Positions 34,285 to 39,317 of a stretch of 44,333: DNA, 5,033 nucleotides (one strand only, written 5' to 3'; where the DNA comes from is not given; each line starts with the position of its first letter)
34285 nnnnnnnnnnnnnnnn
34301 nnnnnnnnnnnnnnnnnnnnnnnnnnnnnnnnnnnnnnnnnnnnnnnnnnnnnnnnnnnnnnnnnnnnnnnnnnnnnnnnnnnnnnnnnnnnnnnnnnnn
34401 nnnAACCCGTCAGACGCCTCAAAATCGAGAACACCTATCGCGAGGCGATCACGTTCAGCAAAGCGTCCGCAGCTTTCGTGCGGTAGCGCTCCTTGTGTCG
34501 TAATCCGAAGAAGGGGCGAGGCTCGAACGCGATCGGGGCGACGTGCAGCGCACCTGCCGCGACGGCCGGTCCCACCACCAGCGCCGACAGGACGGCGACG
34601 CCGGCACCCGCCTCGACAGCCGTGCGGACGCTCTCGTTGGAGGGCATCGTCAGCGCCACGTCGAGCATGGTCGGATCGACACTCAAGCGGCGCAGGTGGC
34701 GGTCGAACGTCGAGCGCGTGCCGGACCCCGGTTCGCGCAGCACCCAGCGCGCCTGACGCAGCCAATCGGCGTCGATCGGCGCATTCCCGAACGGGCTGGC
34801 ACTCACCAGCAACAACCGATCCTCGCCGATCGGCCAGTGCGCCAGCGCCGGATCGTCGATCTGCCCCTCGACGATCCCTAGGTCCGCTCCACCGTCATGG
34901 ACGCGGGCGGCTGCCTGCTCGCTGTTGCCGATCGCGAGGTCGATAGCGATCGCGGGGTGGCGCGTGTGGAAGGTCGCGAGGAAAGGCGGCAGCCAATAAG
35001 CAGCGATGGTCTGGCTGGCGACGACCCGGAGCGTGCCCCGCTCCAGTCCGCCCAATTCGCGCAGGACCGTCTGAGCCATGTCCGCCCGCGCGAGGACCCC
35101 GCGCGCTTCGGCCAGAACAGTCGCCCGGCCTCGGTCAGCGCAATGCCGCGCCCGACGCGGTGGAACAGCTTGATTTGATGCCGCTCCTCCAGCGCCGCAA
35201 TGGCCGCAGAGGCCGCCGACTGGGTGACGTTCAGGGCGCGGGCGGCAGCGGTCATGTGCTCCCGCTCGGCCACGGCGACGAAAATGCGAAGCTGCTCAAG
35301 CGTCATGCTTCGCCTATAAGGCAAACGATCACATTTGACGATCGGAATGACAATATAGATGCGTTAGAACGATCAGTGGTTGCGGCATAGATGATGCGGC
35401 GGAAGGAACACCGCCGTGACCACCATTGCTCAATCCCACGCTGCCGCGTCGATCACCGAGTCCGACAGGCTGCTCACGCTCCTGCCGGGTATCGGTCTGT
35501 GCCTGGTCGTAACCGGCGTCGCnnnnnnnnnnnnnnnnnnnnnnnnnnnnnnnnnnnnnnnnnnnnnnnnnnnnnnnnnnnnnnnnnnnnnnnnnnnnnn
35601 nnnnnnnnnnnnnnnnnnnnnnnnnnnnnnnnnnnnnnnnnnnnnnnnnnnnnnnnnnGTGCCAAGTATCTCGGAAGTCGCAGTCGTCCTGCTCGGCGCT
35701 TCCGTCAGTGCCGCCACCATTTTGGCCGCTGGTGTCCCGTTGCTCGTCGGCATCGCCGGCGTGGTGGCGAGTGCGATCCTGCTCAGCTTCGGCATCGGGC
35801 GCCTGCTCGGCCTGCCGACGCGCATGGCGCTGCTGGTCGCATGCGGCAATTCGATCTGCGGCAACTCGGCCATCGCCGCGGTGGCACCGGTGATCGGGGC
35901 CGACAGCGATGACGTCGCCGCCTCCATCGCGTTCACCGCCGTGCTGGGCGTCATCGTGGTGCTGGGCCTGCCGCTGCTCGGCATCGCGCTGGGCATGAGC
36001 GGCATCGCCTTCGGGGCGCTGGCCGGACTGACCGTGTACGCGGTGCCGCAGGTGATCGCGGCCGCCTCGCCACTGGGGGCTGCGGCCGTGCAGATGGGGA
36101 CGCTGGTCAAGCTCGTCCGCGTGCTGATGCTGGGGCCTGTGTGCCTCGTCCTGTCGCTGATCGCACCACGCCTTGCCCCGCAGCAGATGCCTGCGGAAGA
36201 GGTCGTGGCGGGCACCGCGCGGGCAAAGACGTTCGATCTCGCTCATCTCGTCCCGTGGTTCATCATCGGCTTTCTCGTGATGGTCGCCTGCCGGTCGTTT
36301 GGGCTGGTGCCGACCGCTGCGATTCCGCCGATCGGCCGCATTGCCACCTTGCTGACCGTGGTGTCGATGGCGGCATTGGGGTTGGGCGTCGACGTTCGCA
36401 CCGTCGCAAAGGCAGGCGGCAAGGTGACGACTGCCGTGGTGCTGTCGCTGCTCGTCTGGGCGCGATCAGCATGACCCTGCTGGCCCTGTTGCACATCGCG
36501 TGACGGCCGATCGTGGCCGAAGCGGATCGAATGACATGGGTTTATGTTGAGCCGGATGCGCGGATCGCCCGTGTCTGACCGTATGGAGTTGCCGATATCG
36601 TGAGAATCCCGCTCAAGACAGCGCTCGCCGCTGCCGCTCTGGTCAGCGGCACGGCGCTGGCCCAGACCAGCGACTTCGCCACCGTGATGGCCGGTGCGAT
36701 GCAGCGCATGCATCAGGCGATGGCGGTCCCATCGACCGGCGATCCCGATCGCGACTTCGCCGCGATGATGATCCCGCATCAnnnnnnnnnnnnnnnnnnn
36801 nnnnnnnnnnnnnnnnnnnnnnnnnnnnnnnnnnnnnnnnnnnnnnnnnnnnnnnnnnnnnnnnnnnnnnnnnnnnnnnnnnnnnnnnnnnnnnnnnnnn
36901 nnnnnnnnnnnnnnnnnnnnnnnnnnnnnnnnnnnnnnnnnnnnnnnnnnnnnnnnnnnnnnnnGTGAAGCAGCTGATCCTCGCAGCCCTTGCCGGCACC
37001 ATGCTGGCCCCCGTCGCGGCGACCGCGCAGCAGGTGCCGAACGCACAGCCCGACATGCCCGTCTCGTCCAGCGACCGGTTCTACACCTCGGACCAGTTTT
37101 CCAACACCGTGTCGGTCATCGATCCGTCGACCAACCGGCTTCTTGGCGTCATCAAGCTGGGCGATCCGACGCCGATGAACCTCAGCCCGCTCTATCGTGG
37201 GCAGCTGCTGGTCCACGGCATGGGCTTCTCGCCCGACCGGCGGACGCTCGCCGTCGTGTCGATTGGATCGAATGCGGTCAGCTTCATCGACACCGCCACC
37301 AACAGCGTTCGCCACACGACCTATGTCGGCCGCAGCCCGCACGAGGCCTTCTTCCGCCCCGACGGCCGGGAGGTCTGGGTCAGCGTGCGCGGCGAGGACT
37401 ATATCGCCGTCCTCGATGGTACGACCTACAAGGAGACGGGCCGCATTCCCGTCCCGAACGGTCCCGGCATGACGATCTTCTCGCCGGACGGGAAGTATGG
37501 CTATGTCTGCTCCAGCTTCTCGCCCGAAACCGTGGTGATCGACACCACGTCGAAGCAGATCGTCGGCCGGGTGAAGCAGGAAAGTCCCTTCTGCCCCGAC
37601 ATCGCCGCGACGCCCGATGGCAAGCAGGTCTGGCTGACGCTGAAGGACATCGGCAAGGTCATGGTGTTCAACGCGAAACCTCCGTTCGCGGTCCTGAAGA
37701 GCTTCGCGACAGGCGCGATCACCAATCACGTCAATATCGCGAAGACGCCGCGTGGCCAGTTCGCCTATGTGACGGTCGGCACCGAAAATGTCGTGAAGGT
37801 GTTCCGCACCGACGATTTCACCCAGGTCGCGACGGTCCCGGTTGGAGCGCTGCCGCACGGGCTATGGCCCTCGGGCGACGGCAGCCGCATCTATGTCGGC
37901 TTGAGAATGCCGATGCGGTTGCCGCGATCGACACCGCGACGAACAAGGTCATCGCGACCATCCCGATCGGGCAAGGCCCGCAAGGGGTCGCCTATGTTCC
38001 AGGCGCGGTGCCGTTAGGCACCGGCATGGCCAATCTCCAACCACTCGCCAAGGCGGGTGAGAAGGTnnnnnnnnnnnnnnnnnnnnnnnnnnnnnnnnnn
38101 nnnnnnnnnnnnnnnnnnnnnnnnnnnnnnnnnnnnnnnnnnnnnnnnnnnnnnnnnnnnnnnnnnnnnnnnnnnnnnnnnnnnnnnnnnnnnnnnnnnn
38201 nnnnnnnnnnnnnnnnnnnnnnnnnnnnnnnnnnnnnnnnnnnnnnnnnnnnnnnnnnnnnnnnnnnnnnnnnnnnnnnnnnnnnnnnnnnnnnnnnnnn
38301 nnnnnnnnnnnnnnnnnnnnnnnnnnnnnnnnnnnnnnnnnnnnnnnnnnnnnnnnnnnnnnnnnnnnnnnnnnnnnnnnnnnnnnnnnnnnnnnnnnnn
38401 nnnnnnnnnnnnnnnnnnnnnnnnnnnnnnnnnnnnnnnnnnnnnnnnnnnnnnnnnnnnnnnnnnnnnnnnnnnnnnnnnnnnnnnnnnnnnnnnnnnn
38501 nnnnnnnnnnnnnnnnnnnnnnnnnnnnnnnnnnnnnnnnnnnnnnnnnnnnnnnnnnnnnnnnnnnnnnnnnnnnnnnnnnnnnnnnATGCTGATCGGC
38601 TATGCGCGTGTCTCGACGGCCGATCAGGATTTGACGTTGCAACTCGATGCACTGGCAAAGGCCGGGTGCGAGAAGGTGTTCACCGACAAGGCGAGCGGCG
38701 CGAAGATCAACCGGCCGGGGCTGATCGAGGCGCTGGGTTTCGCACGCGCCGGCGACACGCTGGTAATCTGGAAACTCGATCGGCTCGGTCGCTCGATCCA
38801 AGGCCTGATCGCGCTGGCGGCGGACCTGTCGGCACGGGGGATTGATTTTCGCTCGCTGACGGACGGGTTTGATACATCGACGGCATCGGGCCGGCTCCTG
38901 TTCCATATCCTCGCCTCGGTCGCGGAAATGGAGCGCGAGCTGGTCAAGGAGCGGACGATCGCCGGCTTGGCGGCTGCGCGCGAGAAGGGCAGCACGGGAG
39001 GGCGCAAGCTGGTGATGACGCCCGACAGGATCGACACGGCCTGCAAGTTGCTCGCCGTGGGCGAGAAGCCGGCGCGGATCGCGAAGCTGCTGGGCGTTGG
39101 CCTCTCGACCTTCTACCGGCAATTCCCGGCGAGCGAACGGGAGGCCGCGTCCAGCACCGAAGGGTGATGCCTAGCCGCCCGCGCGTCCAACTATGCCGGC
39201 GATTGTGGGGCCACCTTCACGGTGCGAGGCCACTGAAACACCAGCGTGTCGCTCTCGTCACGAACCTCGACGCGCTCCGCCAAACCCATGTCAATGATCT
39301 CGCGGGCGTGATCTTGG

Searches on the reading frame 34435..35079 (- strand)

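Call 32: search_protein_families(library=pfam, proteins=[window:34435-35079:-], max_evalue=0.01)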
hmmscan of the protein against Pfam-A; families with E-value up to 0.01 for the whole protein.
window:34435-35079:- (214 aa): 3 families
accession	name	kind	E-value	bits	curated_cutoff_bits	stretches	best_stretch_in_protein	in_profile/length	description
PF03466.25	LysR_substrate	-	3.6e-44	151.1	28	1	11-212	2-205/209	LysR substrate binding domain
PF12727.12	PBP_like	-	1.3e-10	41.2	27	1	108-211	92-192/193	PBP superfamily domain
PF12849.12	PBP_like_2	-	0.0094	16.2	27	0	13-132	8-155/267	PBP superfamily domain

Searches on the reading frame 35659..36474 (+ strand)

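Call 32: search_protein_families(library=pfam, proteins=[window:35659-36474:+], max_evalue=0.01)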
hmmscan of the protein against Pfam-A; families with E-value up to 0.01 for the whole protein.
window:35659-36474:+ (271 aa): 1 family
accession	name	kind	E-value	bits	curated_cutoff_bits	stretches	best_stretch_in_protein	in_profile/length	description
PF03601.19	Cons_hypoth698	-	2.6e-50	171.5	24.5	1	6-256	62-300/304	Conserved hypothetical protein 698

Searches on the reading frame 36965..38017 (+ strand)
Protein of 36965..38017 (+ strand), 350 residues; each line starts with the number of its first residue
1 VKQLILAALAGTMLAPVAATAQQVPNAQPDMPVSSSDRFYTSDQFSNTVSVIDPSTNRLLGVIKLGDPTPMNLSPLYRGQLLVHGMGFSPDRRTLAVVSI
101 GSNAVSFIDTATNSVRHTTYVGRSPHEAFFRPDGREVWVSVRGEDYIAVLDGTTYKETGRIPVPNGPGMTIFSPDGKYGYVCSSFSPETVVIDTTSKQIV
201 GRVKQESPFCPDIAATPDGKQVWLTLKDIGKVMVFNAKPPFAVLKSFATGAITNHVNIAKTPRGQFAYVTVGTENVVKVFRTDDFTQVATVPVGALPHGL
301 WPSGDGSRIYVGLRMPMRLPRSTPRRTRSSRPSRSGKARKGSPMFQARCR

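Call 32: search_protein_families(library=pfam, proteins=[window:36965-38017:+], max_evalue=0.01)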
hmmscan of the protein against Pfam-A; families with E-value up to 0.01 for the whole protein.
window:36965-38017:+ (350 aa): 6 families
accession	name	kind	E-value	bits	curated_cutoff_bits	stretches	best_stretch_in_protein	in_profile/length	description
PF25174.1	Beta-prop_THOC3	-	1.4e-08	34.6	305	1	83-291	5-209/272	THOC3 beta-propeller domain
PF02239.22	Cytochrom_D1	-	6.2e-08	32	25.5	1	102-178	292-363/368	Cytochrome D1 heme domain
PF21783.3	YNCE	-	3.3e-07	30.4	27.1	1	92-204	209-323/339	YNCE-like beta-propeller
PF10282.15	Lactonase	-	7.7e-07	29.1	21.7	1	112-300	132-296/344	Lactonase, 7-bladed beta-propeller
PF23414.1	Beta-prop_EML_2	-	0.00071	19.5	90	0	262-313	8-58/266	Echinoderm microtubule-associated protein second beta-propeller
PF07676.18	PD40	-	0.0062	16.9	20.9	0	87-100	15-28/38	WD40-like Beta Propeller Repeat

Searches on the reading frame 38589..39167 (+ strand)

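Call 32: search_protein_families(library=pfam, proteins=[window:38589-39167:+], max_evalue=0.01)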
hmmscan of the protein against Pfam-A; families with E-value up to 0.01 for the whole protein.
window:38589-39167:+ (192 aa): 4 families
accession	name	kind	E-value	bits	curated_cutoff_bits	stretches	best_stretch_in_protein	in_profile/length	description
PF00239.26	Resolvase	-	4.6e-44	150.5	23.3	1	3-135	2-144/145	Resolvase, N terminal domain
PF02796.21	HTH_7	-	4.1e-07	30.5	23.8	1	138-181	1-44/45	Helix-turn-helix domain of resolvase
PF13384.12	HTH_23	-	0.0012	19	24.6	1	153-177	12-36/50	Homeodomain-like domain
PF13551.12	HTH_29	-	0.005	17.3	28.1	0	153-177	6-31/64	Winged helix-turn helix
